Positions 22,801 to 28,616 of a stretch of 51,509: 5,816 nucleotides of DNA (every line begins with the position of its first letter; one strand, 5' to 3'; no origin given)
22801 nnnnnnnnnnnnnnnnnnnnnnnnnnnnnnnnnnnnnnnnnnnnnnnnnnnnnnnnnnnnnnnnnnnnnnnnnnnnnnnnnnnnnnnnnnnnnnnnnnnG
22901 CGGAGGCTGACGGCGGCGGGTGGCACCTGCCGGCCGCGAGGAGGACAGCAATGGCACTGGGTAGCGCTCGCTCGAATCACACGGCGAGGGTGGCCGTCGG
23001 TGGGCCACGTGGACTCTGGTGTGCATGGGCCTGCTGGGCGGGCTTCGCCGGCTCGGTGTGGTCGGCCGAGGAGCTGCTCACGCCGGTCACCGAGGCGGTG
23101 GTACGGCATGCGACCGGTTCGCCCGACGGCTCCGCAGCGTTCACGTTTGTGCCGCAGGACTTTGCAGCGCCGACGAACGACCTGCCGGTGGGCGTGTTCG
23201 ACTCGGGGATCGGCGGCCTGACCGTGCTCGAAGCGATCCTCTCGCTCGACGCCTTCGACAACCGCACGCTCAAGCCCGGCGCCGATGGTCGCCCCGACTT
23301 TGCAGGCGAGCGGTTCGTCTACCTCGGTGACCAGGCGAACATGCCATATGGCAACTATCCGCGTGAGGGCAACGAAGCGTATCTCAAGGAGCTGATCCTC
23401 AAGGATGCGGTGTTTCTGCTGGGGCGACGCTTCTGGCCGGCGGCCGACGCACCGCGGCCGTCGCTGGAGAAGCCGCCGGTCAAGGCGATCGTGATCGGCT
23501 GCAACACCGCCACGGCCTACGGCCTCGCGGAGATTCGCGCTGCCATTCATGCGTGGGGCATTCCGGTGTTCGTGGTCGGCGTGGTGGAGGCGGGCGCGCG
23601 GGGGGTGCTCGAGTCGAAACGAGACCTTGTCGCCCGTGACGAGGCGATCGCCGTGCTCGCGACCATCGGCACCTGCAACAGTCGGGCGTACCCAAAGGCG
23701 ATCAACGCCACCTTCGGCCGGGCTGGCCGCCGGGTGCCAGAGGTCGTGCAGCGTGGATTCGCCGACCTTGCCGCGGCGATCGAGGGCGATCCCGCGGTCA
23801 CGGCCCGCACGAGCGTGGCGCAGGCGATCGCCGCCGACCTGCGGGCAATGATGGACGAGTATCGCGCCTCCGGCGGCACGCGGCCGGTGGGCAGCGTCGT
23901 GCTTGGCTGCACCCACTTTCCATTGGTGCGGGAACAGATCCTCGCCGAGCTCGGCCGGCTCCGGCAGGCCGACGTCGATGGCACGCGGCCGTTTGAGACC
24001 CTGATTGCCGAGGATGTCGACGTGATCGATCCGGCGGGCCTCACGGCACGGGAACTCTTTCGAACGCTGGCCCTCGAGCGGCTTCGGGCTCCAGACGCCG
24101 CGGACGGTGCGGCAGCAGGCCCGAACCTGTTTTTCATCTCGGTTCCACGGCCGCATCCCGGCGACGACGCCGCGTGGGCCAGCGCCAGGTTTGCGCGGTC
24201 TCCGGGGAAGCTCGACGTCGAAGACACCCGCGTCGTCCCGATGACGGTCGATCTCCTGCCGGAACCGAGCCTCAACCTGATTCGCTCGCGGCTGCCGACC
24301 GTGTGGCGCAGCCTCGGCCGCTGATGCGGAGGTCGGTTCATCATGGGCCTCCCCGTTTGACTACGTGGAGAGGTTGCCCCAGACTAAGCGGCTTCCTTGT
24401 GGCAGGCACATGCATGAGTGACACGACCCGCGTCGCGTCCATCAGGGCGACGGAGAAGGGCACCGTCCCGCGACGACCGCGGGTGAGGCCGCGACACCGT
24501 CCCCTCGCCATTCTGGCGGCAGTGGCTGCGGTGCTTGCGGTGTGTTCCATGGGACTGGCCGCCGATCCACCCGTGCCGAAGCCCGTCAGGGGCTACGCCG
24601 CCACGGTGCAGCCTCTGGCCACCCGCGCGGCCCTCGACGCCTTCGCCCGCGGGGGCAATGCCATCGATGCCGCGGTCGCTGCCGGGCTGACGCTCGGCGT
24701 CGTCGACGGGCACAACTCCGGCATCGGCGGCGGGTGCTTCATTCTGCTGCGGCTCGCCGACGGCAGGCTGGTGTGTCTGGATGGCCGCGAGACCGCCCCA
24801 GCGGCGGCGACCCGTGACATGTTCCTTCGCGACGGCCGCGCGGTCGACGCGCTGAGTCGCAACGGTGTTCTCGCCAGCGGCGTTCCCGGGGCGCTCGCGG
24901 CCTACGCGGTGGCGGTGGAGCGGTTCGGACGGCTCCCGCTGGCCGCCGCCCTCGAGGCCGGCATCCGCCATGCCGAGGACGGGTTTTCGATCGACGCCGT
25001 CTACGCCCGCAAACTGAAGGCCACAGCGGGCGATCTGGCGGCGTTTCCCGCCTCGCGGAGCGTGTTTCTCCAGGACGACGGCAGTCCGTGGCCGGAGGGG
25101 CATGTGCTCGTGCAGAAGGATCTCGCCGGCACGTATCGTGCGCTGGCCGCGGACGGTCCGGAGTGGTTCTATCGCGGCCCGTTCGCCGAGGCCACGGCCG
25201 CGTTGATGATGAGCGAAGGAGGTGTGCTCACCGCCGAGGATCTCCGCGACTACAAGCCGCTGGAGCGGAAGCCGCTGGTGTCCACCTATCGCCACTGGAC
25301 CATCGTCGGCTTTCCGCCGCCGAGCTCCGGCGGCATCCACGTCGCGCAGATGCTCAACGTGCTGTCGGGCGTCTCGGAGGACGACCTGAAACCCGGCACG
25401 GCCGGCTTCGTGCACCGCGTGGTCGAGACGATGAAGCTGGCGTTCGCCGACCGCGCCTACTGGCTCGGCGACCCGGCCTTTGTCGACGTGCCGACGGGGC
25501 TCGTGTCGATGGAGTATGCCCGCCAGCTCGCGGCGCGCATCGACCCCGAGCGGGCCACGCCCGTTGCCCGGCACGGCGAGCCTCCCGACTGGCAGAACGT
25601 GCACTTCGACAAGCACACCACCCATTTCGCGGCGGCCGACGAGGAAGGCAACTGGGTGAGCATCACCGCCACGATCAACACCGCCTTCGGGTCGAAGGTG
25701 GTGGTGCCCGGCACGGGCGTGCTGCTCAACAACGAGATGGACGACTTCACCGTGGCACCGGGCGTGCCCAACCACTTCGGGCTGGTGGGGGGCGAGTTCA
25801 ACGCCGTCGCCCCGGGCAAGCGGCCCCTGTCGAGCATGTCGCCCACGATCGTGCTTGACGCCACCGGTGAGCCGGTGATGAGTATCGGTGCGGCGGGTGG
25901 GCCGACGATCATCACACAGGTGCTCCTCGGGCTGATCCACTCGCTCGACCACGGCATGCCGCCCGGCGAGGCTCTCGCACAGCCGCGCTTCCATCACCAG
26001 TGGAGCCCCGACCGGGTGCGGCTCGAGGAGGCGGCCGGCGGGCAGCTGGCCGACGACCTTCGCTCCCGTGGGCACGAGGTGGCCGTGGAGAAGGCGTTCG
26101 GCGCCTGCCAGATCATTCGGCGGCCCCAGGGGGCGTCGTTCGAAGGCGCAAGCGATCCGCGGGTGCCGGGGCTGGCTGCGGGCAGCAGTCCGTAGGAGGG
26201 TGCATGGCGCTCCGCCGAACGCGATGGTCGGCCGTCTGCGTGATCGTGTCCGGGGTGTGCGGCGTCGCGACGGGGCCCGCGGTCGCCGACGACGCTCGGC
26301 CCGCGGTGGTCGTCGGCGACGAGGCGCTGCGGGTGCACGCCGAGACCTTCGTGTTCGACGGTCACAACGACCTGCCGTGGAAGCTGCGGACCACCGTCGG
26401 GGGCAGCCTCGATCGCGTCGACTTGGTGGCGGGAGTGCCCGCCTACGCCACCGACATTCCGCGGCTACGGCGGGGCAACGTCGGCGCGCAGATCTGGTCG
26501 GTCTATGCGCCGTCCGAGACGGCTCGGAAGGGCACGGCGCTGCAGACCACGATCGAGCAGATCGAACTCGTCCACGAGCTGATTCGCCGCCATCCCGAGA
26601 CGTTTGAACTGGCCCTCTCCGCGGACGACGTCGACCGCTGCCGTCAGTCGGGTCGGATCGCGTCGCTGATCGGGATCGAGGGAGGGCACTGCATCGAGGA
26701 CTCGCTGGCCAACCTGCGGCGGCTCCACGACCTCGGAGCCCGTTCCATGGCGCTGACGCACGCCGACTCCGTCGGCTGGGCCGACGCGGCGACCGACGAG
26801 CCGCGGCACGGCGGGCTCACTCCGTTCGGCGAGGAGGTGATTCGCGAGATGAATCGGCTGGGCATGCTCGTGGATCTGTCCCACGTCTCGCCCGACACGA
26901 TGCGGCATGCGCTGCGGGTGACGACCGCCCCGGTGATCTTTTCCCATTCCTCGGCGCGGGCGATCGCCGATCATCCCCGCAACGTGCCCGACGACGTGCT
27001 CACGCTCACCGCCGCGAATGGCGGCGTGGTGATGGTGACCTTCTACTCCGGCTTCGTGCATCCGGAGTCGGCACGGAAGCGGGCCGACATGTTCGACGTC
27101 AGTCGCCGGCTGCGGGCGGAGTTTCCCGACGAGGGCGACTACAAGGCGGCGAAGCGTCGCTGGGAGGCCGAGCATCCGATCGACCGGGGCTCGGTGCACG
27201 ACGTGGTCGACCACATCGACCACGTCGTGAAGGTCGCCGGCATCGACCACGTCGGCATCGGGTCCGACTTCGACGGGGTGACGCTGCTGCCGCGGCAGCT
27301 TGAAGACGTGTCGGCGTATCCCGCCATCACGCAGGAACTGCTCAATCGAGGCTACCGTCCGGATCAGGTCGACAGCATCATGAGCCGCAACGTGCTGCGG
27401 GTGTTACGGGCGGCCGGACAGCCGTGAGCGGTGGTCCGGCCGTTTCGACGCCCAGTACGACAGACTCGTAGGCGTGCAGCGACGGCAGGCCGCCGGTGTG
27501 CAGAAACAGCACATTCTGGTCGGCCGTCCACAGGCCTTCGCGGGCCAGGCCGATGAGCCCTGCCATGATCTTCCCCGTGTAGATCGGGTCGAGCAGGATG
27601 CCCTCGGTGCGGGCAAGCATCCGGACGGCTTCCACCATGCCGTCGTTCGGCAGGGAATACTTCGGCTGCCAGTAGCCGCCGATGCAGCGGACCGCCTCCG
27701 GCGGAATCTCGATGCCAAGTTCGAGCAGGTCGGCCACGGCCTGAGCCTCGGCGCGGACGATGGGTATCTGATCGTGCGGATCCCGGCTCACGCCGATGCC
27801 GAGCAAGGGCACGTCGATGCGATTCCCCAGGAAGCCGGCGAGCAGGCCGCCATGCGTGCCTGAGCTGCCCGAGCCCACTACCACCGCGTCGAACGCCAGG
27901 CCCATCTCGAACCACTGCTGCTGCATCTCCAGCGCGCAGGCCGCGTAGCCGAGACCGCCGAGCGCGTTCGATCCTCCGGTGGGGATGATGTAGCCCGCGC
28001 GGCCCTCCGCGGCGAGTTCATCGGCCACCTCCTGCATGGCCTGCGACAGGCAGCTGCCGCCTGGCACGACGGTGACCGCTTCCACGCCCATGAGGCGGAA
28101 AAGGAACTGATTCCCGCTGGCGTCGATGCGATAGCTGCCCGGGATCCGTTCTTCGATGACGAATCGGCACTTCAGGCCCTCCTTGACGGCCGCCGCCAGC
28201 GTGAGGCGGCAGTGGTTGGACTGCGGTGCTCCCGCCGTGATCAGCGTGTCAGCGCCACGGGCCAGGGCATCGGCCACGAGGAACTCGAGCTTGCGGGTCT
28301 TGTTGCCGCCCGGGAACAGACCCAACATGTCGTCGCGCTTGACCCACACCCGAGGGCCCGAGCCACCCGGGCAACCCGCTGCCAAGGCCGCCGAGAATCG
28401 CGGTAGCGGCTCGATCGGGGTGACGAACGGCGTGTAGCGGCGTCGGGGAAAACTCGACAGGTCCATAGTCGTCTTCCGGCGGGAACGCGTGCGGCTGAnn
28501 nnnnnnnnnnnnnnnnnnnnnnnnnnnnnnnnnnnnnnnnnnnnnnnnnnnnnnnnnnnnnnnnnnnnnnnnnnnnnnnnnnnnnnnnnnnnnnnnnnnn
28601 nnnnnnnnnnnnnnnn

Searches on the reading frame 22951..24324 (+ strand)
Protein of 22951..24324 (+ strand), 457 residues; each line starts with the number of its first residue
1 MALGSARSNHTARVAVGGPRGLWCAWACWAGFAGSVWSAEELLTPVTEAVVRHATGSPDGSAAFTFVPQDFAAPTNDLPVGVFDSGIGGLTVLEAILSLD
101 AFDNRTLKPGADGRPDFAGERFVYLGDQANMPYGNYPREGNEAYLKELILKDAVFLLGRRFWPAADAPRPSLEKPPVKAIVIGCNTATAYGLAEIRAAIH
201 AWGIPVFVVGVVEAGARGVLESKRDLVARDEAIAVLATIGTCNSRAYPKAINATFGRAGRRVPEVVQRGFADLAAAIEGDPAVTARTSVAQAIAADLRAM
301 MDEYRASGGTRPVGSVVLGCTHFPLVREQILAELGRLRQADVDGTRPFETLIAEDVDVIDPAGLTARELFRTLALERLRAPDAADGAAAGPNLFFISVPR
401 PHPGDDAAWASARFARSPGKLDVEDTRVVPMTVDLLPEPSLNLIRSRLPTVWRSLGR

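Call 10: search_protein_families(library=pfam, proteins=[window:22951-24324:+], max_evalue=0.001)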
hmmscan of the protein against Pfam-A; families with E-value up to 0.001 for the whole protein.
window:22951-24324:+ (457 aa): 1 family
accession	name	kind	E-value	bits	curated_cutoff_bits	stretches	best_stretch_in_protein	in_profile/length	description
PF01177.27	Asp_Glu_race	-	1.7e-12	48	31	1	171-338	62-197/211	Asp/Glu/Hydantoin racemase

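Call 74: search_protein_families(library=ncbifam, proteins=[window:22951-24324:+], max_evalue=0.00001)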
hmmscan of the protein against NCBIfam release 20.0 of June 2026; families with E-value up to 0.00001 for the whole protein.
window:22951-24324:+ (457 aa): 4 families
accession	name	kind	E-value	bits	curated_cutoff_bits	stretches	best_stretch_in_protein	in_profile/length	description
NF002035.0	PRK00865.1-3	equivalog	1.3e-24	87.2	328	1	175-336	64-200/267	glutamate racemase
TIGR00067.1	glut_race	equivalog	2.6e-22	79.5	146.65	1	119-333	23-193/251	glutamate racemase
NF002034.1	PRK00865.1-1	equivalog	5e-09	35.8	408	1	174-332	59-193/260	glutamate racemase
NF052483.1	racemase_CuyB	equivalog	3.9e-07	30.3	190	1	171-330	66-203/225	cysteate racemase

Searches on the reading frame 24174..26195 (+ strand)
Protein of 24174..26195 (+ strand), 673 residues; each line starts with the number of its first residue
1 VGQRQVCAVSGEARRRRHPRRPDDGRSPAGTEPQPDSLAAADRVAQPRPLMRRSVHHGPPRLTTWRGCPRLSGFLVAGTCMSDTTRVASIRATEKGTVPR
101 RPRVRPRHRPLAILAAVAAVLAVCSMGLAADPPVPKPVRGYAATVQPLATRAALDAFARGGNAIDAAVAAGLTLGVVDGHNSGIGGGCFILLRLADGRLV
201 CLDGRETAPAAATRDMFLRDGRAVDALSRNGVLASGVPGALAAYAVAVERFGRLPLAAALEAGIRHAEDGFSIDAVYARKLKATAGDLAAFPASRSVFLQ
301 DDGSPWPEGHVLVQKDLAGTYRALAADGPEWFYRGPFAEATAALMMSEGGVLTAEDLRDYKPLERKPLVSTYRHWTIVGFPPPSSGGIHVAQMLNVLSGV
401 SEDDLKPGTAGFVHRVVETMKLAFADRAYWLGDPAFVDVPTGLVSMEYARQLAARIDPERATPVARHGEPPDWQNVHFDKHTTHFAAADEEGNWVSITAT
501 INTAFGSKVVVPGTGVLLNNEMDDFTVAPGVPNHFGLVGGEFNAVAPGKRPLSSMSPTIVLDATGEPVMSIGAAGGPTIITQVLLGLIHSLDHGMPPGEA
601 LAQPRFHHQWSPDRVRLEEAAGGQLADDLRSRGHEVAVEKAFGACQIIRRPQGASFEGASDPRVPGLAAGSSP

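Call 10: search_protein_families(library=pfam, proteins=[window:24174-26195:+], max_evalue=0.001)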
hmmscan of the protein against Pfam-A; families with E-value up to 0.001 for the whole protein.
window:24174-26195:+ (673 aa): 1 family
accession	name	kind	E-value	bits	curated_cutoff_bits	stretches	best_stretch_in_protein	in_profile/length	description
PF01019.26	G_glu_transpept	-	5.7e-160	533.9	27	1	157-664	4-510/512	Gamma-glutamyltranspeptidase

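Call 74: search_protein_families(library=ncbifam, proteins=[window:24174-26195:+], max_evalue=0.00001)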
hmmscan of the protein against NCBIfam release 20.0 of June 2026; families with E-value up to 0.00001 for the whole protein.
window:24174-26195:+ (673 aa): 2 families
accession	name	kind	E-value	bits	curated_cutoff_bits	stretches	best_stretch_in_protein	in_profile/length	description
NF007187.0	PRK09615.1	equivalog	4.5e-140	467.7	990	1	116-665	23-575/581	gamma-glutamyltransferase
TIGR00066.1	g_glut_trans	equivalog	2.9e-135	451.7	357.85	1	142-663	3-518/518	gamma-glutamyltransferase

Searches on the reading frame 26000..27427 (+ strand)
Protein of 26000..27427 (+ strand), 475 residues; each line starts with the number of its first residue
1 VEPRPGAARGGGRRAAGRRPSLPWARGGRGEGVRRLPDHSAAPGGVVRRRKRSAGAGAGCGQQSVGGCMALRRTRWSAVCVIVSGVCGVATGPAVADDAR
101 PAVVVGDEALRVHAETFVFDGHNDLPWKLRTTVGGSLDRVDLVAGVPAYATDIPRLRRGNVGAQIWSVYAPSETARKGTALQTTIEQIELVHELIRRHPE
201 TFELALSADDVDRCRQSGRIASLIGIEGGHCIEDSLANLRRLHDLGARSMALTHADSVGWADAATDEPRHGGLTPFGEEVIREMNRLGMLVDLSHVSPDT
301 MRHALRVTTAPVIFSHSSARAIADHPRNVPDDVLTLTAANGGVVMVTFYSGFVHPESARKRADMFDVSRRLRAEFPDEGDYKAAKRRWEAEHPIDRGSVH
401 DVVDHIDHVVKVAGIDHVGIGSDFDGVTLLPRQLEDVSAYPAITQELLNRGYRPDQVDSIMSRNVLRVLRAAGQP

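Call 10: search_protein_families(library=pfam, proteins=[window:26000-27427:+], max_evalue=0.001)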
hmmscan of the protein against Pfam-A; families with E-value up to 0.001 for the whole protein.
window:26000-27427:+ (475 aa): 1 family
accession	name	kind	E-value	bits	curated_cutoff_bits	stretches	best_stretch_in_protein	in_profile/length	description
PF01244.27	Peptidase_M19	-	1.9e-112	376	26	1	112-470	2-318/319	Membrane dipeptidase (Peptidase family M19)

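Call 74: search_protein_families(library=ncbifam, proteins=[window:26000-27427:+], max_evalue=0.00001)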
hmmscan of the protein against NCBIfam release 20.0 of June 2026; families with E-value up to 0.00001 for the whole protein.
window:26000-27427:+ (475 aa): 0 families

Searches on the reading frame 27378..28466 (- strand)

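Call 10: search_protein_families(library=pfam, proteins=[window:27378-28466:-], max_evalue=0.001)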
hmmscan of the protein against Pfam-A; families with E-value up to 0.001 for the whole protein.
window:27378-28466:- (362 aa): 1 family
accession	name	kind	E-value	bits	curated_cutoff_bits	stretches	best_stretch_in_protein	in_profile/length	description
PF00291.31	PALP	-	6.4e-43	147.6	35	1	15-325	7-295/295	Pyridoxal-phosphate dependent enzyme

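Call 74: search_protein_families(library=ncbifam, proteins=[window:27378-28466:-], max_evalue=0.00001)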
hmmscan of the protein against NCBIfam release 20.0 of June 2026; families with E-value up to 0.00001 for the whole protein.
window:27378-28466:- (362 aa): 8 families
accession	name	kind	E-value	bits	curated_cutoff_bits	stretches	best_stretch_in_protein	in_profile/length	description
NF052482.1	sulfolyase_CuyA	equivalog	1.6e-132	441.4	450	1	1-336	1-330/332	D-cysteate sulfo-lyase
NF003030.0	PRK03910.1-3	equivalog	7.1e-84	281.8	429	1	3-336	10-334/338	D-cysteine desulfhydrase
TIGR01275.1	ACC_deam_rel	subfamily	2.3e-80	270.3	289.4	1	15-334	7-318/321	pyridoxal phosphate-dependent enzymes, D-cysteine desulfhydrase family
NF003032.0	PRK03910.1-5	equivalog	1.2e-77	261.3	469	1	3-335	7-328/330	D-cysteine desulfhydrase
NF003029.0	PRK03910.1-1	equivalog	3e-76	256.9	610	1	2-335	5-326/328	D-cysteine desulfhydrase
NF052537.1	CoM_syn_XcbE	exception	1.9e-72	244.2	450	1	4-331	4-321/322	coenzyme M biosynthesis enzyme XcbE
TIGR01274.1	ACC_deam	equivalog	2.3e-64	217.7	392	1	3-336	2-333/337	1-aminocyclopropane-1-carboxylate deaminase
NF010646.0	PRK14045.1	equivalog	7.1e-59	199.7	550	1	3-338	9-326/329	1-aminocyclopropane-1-carboxylate deaminase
